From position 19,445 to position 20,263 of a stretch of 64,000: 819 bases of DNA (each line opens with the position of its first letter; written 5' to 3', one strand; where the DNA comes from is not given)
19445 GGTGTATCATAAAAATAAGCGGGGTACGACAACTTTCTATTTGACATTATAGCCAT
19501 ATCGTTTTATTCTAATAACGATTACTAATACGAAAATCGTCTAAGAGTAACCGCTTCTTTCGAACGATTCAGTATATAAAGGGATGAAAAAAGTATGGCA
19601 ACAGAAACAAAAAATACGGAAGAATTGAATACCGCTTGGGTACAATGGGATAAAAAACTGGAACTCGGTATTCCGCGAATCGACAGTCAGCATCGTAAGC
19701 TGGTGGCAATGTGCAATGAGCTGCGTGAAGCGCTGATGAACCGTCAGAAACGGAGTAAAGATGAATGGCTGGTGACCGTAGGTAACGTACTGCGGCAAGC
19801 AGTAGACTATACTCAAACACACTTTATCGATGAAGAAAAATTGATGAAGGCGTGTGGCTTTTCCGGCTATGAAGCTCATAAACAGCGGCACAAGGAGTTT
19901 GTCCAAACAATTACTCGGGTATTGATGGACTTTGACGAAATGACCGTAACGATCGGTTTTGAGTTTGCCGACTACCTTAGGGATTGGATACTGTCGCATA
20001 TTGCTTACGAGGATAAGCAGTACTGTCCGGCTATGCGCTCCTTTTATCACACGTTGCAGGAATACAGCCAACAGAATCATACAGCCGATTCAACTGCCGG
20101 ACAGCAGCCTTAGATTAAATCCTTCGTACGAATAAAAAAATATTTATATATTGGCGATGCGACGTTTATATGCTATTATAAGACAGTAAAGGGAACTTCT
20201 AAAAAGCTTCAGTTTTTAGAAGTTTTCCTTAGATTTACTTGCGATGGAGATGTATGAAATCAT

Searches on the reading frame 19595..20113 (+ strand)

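Call 60: search_protein_families(library=pfam, proteins=[window:19595-20113:+])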
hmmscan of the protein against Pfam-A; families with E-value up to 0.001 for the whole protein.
window:19595-20113:+ (172 aa): 1 family
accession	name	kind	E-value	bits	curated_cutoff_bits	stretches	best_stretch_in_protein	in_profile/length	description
PF01814.28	Hemerythrin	-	1.1e-16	61.9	25.3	1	25-146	2-126/127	Hemerythrin HHE cation binding domain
